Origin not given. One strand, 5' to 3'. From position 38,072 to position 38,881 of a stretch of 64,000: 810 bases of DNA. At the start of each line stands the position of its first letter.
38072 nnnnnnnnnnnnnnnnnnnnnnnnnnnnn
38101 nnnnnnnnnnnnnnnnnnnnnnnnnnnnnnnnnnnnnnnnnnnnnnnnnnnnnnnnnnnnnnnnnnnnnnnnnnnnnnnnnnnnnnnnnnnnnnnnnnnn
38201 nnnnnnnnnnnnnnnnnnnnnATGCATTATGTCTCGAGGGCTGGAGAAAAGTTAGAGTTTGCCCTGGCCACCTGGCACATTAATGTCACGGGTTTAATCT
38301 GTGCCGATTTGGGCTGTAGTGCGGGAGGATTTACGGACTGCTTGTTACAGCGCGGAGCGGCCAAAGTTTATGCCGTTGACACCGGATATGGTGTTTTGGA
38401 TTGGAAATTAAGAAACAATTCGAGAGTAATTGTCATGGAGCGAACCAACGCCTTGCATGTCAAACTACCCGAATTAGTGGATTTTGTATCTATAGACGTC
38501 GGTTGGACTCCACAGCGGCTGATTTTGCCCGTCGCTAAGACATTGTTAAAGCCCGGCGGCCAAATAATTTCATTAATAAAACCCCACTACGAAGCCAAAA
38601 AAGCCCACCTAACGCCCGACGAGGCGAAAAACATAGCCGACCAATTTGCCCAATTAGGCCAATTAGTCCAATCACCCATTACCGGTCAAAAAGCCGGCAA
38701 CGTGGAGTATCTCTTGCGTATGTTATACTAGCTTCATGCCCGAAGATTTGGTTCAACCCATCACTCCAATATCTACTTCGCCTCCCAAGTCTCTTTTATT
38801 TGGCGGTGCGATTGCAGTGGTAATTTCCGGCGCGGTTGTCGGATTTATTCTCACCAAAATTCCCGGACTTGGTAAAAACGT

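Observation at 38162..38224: Two-part cis element present twice: a 12-bp-stem ACAG-loop hairpin with compensatory changes, plus a palindrome and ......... immediately before an ATG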

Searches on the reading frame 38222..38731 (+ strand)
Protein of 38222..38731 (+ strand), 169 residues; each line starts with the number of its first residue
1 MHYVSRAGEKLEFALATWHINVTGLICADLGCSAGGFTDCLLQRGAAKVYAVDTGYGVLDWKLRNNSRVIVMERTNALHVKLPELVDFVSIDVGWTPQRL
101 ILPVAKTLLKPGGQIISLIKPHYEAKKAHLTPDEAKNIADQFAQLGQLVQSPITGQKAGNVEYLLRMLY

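Call 6: search_protein_families(library=pfam, proteins=[window:38222-38731:+])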
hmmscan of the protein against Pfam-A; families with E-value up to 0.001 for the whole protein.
window:38222-38731:+ (169 aa): 2 families
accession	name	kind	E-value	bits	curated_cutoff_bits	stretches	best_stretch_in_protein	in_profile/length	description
PF01728.25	FtsJ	-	4.6e-25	89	24.1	1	3-133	1-132/181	FtsJ-like methyltransferase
PF08241.18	Methyltransf_11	-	0.00013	22.9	21.2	1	29-116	2-94/95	Methyltransferase domain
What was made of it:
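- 38222..38731 (+): FtsJ/TlyA-family rRNA methyltransferase gene. It is the first gene of a tlyA-orf-ftsE-ftsX-M23 peptidase cluster and the presumed target of cluster B. Pfam PF01728 (call 6).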

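Call 42: find_encoding_contigs(protein=window:38222-38731:+, flank=3000, max_places=10)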
Protein window:38222-38731:+ (169 aa): 3 contigs read that carry it; 1 place shown.
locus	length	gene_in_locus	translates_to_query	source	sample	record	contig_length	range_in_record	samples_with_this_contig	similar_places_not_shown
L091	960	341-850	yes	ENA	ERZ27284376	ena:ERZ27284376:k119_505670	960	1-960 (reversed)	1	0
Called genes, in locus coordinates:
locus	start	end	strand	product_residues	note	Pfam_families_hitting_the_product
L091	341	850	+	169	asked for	PF01728:FtsJ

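Call 45: find_homologous_proteins(query=window:38222-38731:+, max_evalue=1e-20)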
Query window:38222-38731:+ (169 aa): 7949 proteins with E <= 1e-20 among 8000 candidates; the best 120 are listed.
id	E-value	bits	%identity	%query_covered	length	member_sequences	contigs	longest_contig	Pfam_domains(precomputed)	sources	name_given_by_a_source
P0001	1.8e-108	378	100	100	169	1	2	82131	PF01728.26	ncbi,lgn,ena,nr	ncbi:MAG: FtsJ-like methyltransferase [Microgenomates group bacterium Gr01-1014_16]|nr:MAG: FtsJ-lik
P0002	4.7e-87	308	81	99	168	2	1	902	PF01728.26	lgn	-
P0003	5.9e-87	308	81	99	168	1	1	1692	PF01728.26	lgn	-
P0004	8.6e-85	301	79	99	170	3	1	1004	PF01728.26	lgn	-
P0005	5.6e-79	282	74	99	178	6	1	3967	PF01728.26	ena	-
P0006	1.9e-77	277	76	100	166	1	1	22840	PF01728.26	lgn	-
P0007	7.7e-77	275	71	100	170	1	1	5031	PF13649.13,PF01728.26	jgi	-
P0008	9.0e-77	275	76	97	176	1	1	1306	PF01728.26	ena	-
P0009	1.8e-76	274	75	96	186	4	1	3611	PF01728.26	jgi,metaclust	metaclust:\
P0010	4.1e-76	272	73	99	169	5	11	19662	PF01728.26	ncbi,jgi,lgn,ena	-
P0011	8.7e-74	265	73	96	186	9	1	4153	PF01728.26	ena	-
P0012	3.3e-71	256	67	99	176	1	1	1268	PF01728.26,PF08241.19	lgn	-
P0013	7.0e-70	252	71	96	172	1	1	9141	PF13649.13,PF01728.26,PF08241.19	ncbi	-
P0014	1.9e-69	251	69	99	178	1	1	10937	PF01728.26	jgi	-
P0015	6.1e-69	249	67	98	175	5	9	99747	PF01728.26,PF08241.19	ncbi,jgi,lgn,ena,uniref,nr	ncbi:hypothetical protein A2397_00990 [Candidatus Amesbacteria bacterium RIFOXYB1_FULL_44_23]|uniref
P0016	1.7e-68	248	66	99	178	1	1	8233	PF01728.26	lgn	-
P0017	4.6e-68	246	66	98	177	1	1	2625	PF13649.13,PF01728.26,PF08241.19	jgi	-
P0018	7.6e-68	245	69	92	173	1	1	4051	PF01728.26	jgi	jgi:TlyA family rRNA methyltransferase/putative hemolysin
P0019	1.3e-67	245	65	98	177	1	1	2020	PF01728.26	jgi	jgi:23S rRNA (cytidine1920-2'-O)/16S rRNA (cytidine1409-2'-O)-methyltransferase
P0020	3.7e-67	243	68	96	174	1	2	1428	PF01728.26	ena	-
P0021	9.9e-67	242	68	98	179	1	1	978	PF01728.26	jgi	jgi:23S rRNA (cytidine1920-2'-O)/16S rRNA (cytidine1409-2'-O)-methyltransferase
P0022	2.3e-66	241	67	96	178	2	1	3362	PF01728.26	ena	-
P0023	9.6e-66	239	64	98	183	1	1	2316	PF01728.26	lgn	-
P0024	2.2e-65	237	68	98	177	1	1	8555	PF01728.26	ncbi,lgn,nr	ncbi:MAG: SAM-dependent methyltransferase [bacterium]|nr:SAM-dependent methyltransferase [bacterium]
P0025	1.3e-64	235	64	98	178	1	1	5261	PF01728.26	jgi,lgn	jgi:23S rRNA (cytidine1920-2'-O)/16S rRNA (cytidine1409-2'-O)-methyltransferase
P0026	2.5e-64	234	64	96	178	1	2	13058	PF01728.26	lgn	-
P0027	4.2e-64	233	64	96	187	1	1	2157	PF01728.26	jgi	jgi:23S rRNA (cytidine1920-2'-O)/16S rRNA (cytidine1409-2'-O)-methyltransferase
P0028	6.7e-64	233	64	98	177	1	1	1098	PF01728.26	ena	-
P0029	2.0e-63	231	66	96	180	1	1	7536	PF01728.26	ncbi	-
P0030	2.3e-63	231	64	98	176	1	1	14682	PF01728.26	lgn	-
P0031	4.8e-63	230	65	96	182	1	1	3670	PF01728.26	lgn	-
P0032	6.8e-63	229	62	98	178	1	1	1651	PF01728.26,PF08241.19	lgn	-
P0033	8.1e-63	229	62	99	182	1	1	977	PF01728.26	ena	-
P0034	1.1e-62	229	62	99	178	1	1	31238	PF01728.26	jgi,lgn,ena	-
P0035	2.0e-62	228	61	98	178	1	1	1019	PF01728.26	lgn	-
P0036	6.0e-62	226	65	98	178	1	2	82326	PF01728.26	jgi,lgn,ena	jgi:23S rRNA (cytidine1920-2'-O)/16S rRNA (cytidine1409-2'-O)-methyltransferase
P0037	6.2e-62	226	59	98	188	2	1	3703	PF01728.26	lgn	-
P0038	6.3e-62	226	64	96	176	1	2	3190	PF01728.26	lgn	-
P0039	8.3e-62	226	64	96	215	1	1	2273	PF01728.26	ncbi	-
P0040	8.9e-62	226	63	96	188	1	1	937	PF01728.26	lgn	-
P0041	1.6e-61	225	62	98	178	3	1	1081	PF01728.26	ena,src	-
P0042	3.0e-61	224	63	98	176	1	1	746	PF01728.26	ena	-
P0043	4.3e-61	223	60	96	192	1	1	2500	PF01728.26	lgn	-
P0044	4.8e-61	223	60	96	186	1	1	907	PF13649.13,PF01728.26,PF08241.19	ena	-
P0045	5.6e-61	223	62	96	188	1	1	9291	PF13649.13,PF01728.26,PF08241.19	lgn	-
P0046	9.8e-61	222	79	75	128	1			PF13649.13,PF01728.26,PF08241.19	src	-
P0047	1.2e-60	222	60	98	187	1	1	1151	PF01728.26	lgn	-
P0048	1.9e-60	221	62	98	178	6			PF01728.26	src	-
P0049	2.1e-60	221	59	97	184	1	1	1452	PF01728.26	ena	-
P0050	2.7e-60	221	60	97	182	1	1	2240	PF01728.26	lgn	-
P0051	3.4e-60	221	60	98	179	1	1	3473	PF01728.26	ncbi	-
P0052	4.5e-60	220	59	97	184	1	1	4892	PF01728.26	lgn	-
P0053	4.8e-60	220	62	96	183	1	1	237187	PF01728.26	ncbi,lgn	-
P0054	4.8e-60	220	60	96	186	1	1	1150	PF01728.26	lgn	-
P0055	5.8e-60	220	60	96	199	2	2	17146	PF01728.26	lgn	-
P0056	5.9e-60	220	60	97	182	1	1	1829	PF01728.26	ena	-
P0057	7.0e-60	220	59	97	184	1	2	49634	PF01728.26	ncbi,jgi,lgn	jgi:23S rRNA (cytidine1920-2'-O)/16S rRNA (cytidine1409-2'-O)-methyltransferase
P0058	7.9e-60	219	61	96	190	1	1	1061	PF01728.26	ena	-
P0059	9.6e-60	219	60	96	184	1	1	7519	PF01728.26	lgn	-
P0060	9.8e-60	219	61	98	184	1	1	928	PF01728.26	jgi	jgi:23S rRNA (cytidine1920-2'-O)/16S rRNA (cytidine1409-2'-O)-methyltransferase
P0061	1.4e-59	219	63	98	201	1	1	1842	PF01728.26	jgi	jgi:23S rRNA (cytidine1920-2'-O)/16S rRNA (cytidine1409-2'-O)-methyltransferase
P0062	1.4e-59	219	76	77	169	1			PF13649.13,PF01728.26,PF08241.19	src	-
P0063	1.4e-59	219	64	96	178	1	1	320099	PF01728.26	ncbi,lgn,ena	-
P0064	1.4e-59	219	59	97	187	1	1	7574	PF01728.26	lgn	-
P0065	1.7e-59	218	56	97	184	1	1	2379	PF01728.26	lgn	-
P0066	2.0e-59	218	62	99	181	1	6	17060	PF01728.26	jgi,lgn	jgi:23S rRNA (cytidine1920-2'-O)/16S rRNA (cytidine1409-2'-O)-methyltransferase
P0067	2.0e-59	218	62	97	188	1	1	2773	PF01728.26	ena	-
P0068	2.0e-59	218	60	99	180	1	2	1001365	PF01728.26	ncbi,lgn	-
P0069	2.8e-59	218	59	97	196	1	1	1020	PF01728.26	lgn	-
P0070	3.2e-59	217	62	96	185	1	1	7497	PF01728.26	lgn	-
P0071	3.5e-59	217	61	96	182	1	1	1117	PF01728.26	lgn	-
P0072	3.9e-59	217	59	96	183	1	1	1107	PF01728.26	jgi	-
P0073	4.5e-59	217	61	97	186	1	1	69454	PF01728.26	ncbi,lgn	-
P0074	4.8e-59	217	60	96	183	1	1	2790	PF01728.26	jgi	jgi:23S rRNA (cytidine1920-2'-O)/16S rRNA (cytidine1409-2'-O)-methyltransferase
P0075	4.9e-59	217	60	97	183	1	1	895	PF01728.26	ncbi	-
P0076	5.7e-59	217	62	99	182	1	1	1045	PF13649.13,PF01728.26,PF08241.19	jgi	jgi:23S rRNA (cytidine1920-2'-O)/16S rRNA (cytidine1409-2'-O)-methyltransferase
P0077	6.8e-59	216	58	98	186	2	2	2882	PF01728.26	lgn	-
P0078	8.2e-59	216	58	99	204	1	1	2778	PF01728.26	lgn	-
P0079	8.3e-59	216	59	96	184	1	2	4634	PF01728.26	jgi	jgi:23S rRNA (cytidine1920-2'-O)/16S rRNA (cytidine1409-2'-O)-methyltransferase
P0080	8.9e-59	216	58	96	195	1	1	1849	PF01728.26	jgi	jgi:23S rRNA (cytidine1920-2'-O)/16S rRNA (cytidine1409-2'-O)-methyltransferase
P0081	9.8e-59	216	61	98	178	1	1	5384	PF01728.26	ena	-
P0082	1.0e-58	216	60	96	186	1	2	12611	PF01728.26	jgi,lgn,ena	jgi:23S rRNA (cytidine1920-2'-O)/16S rRNA (cytidine1409-2'-O)-methyltransferase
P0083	1.4e-58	215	59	97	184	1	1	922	PF01728.26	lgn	-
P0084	1.6e-58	215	60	97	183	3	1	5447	PF01728.26,PF08241.19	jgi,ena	-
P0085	1.6e-58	215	58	97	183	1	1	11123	PF01728.26,PF08241.19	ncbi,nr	ncbi:methyltransferase domain-containing protein [Candidatus Peregrinibacteria bacterium]|nr:methylt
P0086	1.9e-58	215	59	96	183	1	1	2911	PF01728.26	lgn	-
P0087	2.3e-58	215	61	96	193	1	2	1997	PF01728.26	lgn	-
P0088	2.6e-58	214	57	96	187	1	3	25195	PF01728.26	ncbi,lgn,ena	-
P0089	2.6e-58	214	58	96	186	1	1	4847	PF01728.26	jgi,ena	-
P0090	3.0e-58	214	59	96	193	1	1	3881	PF01728.26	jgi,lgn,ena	-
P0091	3.1e-58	214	59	98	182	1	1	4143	PF01728.26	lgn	-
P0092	3.1e-58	214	62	96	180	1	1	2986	PF01728.26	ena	-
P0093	3.2e-58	214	60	96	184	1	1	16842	PF01728.26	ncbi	-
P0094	3.5e-58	214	63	96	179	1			PF01728.26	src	-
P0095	4.0e-58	214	58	98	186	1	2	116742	PF01728.26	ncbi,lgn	-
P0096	4.4e-58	214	60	97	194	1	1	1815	PF01728.26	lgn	-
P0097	4.7e-58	214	60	96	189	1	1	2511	PF01728.26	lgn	-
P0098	5.2e-58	213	63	97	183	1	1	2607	PF01728.26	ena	-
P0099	5.3e-58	213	57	97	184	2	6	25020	PF01728.26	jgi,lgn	-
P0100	6.1e-58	213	59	96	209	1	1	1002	PF01728.26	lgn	-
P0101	6.3e-58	213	59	98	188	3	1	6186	PF01728.26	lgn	-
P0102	6.3e-58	213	61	98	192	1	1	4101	PF01728.26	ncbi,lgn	ncbi:MAG: TlyA family rRNA (cytidine-2'-O)-methyltransferase [Candidatus Dojkabacteria bacterium]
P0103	6.4e-58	213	58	96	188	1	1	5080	PF13649.13,PF01728.26,PF08241.19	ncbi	-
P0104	7.0e-58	213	61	96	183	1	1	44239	PF01728.26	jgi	jgi:23S rRNA (cytidine1920-2'-O)/16S rRNA (cytidine1409-2'-O)-methyltransferase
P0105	7.9e-58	213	58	96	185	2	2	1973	PF01728.26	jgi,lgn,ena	-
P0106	8.0e-58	213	58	96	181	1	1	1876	PF01728.26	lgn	-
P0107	8.0e-58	213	60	96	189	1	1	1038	PF01728.26,PF08241.19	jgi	jgi:23S rRNA (cytidine1920-2'-O)/16S rRNA (cytidine1409-2'-O)-methyltransferase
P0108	8.5e-58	213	57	98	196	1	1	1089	PF01728.26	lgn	-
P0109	9.6e-58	213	57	97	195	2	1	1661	PF01728.26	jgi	-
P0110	1.1e-57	212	57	98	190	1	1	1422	PF01728.26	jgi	jgi:23S rRNA (cytidine1920-2'-O)/16S rRNA (cytidine1409-2'-O)-methyltransferase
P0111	1.2e-57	212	60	97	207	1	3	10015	PF01728.26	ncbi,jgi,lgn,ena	-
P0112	1.2e-57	212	61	96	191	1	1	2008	PF01728.26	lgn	-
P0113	1.3e-57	212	61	96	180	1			PF01728.26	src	-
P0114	1.3e-57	212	58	98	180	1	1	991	PF01728.26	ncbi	-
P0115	1.4e-57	212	58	98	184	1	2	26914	PF01728.26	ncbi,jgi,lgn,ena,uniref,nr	ncbi:TlyA family rRNA (cytidine-2'-O)-methyltransferase [Candidatus Uhrbacteria bacterium CG10_big_f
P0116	1.5e-57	212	61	96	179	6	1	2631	PF01728.26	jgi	-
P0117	1.6e-57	212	57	96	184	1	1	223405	PF01728.26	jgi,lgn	jgi:23S rRNA (cytidine1920-2'-O)/16S rRNA (cytidine1409-2'-O)-methyltransferase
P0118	1.7e-57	212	61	98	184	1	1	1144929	PF13649.13,PF01728.26,PF08241.19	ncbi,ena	-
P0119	1.7e-57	212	59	96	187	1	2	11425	PF01728.26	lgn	-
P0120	1.8e-57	212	61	96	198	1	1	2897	PF01728.26,PF08241.19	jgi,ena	-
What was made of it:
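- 38222..38731 (+): Homologues and their names (call 45).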

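Call 46: find_encoding_contigs(protein=P0006, flank=2500, max_places=2)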
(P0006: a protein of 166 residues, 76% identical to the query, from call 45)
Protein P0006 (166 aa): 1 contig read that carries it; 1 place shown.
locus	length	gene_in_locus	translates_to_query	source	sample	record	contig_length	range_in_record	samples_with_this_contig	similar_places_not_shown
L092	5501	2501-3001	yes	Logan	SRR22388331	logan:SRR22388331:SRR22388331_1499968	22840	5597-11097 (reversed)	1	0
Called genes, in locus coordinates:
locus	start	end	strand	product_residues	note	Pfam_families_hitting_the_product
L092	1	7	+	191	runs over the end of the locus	PF00730:HhH-GPD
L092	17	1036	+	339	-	PF01368:DHH, PF02272:DHHA1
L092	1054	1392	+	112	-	-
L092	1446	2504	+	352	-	PF03462:PCRF, PF00472:RF-1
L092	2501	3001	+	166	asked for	PF01728:FtsJ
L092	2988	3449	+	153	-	-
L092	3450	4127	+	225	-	PF00005:ABC_tran, PF13191:AAA_16 (weak), PF13304:AAA_21 (faint)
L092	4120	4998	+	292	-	PF18075:FtsX_ECD, PF02687:FtsX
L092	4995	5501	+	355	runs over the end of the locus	PF01551:Peptidase_M23 (weak)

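Call 47: find_encoding_contigs(protein=P0010, flank=2500, max_places=3)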
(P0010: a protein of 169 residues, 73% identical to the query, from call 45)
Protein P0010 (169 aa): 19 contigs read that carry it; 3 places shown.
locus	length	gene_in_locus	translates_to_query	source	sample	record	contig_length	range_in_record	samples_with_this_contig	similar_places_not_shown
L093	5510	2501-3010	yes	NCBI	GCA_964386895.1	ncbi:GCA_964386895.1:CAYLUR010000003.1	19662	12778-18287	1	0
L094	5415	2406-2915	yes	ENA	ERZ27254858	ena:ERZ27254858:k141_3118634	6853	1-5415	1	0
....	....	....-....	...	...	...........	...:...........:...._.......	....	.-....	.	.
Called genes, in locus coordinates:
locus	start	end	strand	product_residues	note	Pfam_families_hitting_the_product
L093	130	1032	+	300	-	PF01368:DHH, PF02272:DHHA1 (weak)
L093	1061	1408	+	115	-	-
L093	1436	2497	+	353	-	PF03462:PCRF, PF00472:RF-1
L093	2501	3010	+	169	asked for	PF01728:FtsJ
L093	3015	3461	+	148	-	-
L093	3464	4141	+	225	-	PF02463:SMC_N (faint), PF13175:AAA_15 (faint), PF13191:AAA_16 (weak), PF00005:ABC_tran, PF13304:AAA_21 (weak)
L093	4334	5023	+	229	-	PF18075:FtsX_ECD, PF02687:FtsX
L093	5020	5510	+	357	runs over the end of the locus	PF01551:Peptidase_M23 (weak)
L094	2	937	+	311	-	?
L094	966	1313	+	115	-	-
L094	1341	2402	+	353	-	PF03462:PCRF, PF00472:RF-1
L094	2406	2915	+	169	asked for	PF01728:FtsJ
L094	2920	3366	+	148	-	-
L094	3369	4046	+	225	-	PF02463:SMC_N (faint), PF13175:AAA_15 (faint), PF13191:AAA_16 (weak), PF00005:ABC_tran, PF13304:AAA_21 (weak)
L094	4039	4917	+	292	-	PF18075:FtsX_ECD, PF02687:FtsX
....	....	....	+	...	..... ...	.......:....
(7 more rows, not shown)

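Call 48: find_encoding_contigs(protein=P0015, flank=2500, max_places=2)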
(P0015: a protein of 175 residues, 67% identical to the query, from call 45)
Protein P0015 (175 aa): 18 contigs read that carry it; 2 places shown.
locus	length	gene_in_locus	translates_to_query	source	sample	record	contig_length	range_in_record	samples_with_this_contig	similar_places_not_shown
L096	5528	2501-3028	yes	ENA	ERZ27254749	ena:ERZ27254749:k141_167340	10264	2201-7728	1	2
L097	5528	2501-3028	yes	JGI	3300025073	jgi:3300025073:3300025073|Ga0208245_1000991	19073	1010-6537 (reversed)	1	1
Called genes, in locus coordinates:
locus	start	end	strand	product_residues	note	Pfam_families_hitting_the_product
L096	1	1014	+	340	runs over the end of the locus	PF01368:DHH, PF02272:DHHA1 (weak)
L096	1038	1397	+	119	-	-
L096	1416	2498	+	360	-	PF03462:PCRF, PF00472:RF-1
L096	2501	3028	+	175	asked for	PF01728:FtsJ, PF08241:Methyltransf_11 (faint)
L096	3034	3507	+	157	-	-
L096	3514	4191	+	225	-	PF13191:AAA_16 (weak), PF00005:ABC_tran, PF13304:AAA_21 (weak)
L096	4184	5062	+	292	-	PF18075:FtsX_ECD, PF02687:FtsX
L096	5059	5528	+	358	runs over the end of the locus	PF24568:CC_PcsB (weak), PF01551:Peptidase_M23 (weak)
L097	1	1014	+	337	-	PF01368:DHH, PF02272:DHHA1 (weak)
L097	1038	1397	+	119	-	-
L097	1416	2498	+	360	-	PF03462:PCRF, PF00472:RF-1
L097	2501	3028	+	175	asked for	PF01728:FtsJ, PF08241:Methyltransf_11 (faint)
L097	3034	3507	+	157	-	-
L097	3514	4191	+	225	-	PF13191:AAA_16 (weak), PF00005:ABC_tran, PF13304:AAA_21 (weak)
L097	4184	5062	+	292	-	PF18075:FtsX_ECD, PF02687:FtsX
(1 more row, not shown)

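Call 49: find_encoding_contigs(protein=P0014, flank=2500, max_places=2)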
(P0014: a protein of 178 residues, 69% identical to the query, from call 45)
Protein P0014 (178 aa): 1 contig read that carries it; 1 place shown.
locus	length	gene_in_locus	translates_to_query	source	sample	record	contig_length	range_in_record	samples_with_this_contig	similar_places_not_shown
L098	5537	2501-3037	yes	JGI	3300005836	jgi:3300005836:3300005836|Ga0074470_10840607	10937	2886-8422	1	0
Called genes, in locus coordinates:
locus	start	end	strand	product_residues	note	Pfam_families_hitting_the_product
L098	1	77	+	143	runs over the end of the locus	PF04542:Sigma70_r2, PF08281:Sigma70_r4_2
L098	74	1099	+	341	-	PF01368:DHH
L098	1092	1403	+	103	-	-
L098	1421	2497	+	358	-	PF03462:PCRF, PF00472:RF-1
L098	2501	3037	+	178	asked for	PF01728:FtsJ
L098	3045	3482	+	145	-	-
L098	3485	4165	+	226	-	PF00005:ABC_tran, PF13304:AAA_21 (faint)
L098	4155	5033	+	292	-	PF18075:FtsX_ECD, PF02687:FtsX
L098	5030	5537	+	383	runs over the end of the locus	-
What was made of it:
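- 38222..38731 (+): Conserved gene order in relatives (calls 46-49).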

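Call 56: list_cluster_members(proteins=[P0001, P0128, P0132, P0133, P0154, P0167])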
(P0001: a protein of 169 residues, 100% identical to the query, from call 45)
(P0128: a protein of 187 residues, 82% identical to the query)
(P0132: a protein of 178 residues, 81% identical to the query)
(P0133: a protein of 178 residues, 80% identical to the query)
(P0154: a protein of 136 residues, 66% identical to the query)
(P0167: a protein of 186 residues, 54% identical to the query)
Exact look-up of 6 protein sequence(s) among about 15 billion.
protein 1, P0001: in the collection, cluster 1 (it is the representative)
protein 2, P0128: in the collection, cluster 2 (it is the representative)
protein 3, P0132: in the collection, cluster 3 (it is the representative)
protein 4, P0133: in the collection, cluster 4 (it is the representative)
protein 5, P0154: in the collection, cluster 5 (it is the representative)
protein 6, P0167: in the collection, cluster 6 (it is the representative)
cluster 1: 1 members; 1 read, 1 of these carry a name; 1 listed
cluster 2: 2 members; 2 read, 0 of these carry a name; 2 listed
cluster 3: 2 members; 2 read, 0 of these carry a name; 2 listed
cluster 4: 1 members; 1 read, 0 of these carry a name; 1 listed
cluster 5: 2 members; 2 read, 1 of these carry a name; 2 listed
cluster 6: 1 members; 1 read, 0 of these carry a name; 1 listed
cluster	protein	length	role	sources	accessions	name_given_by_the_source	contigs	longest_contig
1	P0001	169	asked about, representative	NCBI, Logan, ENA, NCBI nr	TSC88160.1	MAG: FtsJ-like methyltransferase [Microgenomates group bacterium Gr01-1014_16]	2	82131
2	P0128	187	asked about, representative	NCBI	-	-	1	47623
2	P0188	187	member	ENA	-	-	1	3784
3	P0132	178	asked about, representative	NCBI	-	-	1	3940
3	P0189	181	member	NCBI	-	-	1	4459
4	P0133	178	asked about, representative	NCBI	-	-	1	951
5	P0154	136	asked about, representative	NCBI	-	-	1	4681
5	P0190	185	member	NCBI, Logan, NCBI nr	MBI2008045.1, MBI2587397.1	hypothetical protein HYS82_00085 [Candidatus Amesbacteria bacterium] | hypothetical protein [Candidatus Amesbacteria bacterium]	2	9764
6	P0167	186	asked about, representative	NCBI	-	-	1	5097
